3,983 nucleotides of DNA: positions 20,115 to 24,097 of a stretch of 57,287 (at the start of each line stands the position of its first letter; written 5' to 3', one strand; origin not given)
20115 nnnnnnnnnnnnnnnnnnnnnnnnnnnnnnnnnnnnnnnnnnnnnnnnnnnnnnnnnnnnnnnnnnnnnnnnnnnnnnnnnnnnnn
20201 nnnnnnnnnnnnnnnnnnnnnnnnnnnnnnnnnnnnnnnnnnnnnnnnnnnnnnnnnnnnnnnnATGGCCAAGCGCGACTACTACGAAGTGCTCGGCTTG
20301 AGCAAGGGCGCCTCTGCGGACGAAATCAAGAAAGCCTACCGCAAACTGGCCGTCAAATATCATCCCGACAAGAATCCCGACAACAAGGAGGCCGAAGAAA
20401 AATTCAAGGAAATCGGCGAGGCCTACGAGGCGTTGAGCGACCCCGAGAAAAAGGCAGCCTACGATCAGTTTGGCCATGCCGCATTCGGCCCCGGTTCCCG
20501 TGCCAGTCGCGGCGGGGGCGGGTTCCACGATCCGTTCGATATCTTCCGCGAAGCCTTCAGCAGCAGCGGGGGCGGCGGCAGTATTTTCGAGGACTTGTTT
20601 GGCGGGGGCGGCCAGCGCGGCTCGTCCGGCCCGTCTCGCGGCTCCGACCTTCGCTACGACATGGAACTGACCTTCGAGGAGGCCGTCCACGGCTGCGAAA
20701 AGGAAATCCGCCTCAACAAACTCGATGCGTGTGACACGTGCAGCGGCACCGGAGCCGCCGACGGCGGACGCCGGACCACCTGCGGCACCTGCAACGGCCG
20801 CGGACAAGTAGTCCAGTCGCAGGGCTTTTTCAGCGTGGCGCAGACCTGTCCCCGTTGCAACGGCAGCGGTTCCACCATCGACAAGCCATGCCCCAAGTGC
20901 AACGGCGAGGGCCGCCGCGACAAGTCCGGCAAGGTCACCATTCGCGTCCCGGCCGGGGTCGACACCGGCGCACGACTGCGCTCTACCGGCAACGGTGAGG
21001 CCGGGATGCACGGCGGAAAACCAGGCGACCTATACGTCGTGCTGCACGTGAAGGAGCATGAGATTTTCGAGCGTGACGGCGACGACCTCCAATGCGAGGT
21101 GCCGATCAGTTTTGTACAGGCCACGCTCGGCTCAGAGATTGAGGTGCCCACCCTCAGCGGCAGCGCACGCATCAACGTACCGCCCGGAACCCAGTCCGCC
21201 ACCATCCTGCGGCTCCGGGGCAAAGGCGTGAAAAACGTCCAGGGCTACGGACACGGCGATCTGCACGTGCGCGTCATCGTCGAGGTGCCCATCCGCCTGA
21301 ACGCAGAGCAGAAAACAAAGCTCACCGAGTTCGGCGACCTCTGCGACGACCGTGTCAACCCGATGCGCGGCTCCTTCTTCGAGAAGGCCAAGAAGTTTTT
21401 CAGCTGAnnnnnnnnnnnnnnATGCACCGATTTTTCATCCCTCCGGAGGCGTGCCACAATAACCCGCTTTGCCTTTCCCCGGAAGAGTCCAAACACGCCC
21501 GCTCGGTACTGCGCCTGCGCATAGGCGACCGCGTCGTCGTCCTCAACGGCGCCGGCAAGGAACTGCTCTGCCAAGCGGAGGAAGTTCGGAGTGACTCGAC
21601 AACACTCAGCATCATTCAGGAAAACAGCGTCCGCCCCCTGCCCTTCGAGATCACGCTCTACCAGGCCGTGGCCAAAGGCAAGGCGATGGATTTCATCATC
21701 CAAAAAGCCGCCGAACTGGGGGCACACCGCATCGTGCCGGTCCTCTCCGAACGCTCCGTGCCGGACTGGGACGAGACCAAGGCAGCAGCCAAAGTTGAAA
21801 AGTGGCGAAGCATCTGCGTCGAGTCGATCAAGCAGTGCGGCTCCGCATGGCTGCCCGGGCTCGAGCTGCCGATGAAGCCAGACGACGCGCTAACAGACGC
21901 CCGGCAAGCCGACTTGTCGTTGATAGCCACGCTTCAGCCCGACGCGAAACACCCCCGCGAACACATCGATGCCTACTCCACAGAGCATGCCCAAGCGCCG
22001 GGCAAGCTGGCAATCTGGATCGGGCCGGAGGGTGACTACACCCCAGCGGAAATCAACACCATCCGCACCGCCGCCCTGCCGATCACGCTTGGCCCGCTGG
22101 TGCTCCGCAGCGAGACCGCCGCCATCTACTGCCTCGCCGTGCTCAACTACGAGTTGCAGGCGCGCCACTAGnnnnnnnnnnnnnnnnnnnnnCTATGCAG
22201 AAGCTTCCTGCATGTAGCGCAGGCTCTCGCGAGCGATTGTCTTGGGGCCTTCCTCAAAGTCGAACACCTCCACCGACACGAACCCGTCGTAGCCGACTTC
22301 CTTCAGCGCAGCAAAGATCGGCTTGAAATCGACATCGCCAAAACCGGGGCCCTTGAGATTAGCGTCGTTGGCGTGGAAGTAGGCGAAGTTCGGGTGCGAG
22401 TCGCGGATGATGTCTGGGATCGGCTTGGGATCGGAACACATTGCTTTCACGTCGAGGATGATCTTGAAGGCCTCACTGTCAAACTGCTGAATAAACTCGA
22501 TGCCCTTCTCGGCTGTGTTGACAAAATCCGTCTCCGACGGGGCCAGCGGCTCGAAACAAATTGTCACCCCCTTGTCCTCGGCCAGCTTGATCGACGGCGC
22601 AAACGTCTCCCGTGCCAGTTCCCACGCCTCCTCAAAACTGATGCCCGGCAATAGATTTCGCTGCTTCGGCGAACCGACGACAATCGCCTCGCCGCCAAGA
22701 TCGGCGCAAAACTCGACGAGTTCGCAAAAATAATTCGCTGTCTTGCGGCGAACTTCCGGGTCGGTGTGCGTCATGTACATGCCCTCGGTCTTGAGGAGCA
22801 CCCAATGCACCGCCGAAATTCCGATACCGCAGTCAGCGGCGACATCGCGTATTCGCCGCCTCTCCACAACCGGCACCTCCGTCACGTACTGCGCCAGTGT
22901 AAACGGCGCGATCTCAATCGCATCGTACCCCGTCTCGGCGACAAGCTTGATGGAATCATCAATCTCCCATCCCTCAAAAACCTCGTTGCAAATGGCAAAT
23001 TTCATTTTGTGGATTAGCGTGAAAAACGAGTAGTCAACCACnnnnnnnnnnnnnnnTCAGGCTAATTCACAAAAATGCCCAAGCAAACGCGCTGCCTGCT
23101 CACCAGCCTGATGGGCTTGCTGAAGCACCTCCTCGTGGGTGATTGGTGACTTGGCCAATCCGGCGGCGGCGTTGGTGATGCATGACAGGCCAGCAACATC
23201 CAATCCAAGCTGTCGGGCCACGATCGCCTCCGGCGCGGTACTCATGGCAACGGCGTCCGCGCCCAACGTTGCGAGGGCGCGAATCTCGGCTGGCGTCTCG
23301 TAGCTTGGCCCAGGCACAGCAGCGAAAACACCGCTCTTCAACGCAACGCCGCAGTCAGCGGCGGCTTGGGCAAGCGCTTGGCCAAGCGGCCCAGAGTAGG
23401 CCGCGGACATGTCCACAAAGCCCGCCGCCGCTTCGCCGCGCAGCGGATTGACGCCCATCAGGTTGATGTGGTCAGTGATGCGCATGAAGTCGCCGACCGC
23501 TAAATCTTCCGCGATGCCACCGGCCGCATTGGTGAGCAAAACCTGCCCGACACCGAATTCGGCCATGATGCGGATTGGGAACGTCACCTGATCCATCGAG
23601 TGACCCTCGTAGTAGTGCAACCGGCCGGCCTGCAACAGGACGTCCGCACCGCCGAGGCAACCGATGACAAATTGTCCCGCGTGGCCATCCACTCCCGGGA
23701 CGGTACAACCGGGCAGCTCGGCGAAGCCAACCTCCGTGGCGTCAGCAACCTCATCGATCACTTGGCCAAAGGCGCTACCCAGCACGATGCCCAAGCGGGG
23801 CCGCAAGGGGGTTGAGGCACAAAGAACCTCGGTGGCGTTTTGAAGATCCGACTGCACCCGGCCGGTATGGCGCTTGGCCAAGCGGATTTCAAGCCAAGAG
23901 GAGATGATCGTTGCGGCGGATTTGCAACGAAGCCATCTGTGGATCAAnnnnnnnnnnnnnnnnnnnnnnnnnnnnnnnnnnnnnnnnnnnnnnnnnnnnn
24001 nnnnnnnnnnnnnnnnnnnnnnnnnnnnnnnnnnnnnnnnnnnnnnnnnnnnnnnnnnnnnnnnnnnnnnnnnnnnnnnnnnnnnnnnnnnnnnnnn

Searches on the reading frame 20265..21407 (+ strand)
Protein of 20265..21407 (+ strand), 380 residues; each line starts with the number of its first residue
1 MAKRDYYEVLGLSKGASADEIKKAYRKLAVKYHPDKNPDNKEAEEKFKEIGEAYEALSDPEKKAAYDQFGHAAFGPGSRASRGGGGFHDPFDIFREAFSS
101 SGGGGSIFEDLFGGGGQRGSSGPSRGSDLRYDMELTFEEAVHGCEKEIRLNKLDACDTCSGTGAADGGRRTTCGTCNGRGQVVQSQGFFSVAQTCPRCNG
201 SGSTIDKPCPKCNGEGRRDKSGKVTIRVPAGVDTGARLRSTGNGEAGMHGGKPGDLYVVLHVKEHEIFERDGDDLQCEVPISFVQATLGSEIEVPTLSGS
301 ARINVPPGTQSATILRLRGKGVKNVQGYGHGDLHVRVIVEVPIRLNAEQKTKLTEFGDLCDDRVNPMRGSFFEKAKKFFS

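Call 12: search_protein_families(library=pfam, proteins=[window:20265-21407:+], max_evalue=0.001)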
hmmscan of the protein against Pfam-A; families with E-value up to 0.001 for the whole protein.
window:20265-21407:+ (380 aa): 4 families
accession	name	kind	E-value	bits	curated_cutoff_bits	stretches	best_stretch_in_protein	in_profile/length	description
PF01556.23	DnaJ_C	-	4.5e-52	176.6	26.6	1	129-342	1-152/152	DnaJ C terminal domain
PF00226.36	DnaJ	-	2.4e-30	104.9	27.8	1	5-67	1-63/63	DnaJ domain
PF00684.25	DnaJ_CXXCXGXG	-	2.1e-15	57.2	32.7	1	156-216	1-65/65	DnaJ central domain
PF15777.11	Anti-TRAP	-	7.2e-06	26.4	32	0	193-216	11-40/59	Tryptophan RNA-binding attenuator protein inhibitory protein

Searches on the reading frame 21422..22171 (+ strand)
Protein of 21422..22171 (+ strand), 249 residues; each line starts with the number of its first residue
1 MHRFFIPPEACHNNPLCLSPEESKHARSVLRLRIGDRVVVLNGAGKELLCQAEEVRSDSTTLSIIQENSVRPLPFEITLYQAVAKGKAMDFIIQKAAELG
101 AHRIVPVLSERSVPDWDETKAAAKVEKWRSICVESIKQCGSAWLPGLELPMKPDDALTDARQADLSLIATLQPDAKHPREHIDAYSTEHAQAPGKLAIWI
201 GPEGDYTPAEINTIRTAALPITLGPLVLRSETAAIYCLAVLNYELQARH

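Call 12: search_protein_families(library=pfam, proteins=[window:21422-22171:+], max_evalue=0.001)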
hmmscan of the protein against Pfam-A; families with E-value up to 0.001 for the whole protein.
window:21422-22171:+ (249 aa): 2 families
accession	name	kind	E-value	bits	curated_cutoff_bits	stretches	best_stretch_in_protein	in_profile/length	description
PF04452.19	Methyltrans_RNA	-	1.7e-43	148.5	23.9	1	72-241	2-164/165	RNA methyltransferase domain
PF20260.4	PUA_4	-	1.3e-08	35.3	23.9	1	19-51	2-34/48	RNA methyltransferase PUA domain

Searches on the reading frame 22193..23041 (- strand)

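Call 12: search_protein_families(library=pfam, proteins=[window:22193-23041:-], max_evalue=0.001)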
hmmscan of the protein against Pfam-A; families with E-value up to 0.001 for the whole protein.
window:22193-23041:- (282 aa): 1 family
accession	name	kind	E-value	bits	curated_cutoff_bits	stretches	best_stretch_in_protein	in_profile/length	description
PF01261.30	AP_endonuc_2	-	6.1e-39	134.6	31.1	1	32-279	2-248/249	Xylose isomerase-like TIM barrel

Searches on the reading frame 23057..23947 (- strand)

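Call 12: search_protein_families(library=pfam, proteins=[window:23057-23947:-], max_evalue=0.001)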
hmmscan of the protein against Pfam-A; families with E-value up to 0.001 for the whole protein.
window:23057-23947:- (296 aa): 1 family
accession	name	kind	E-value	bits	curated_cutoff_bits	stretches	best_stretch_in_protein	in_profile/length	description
PF01048.26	PNP_UDP_1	-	8.6e-49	166.5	25.1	1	52-292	2-231/233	Phosphorylase superfamily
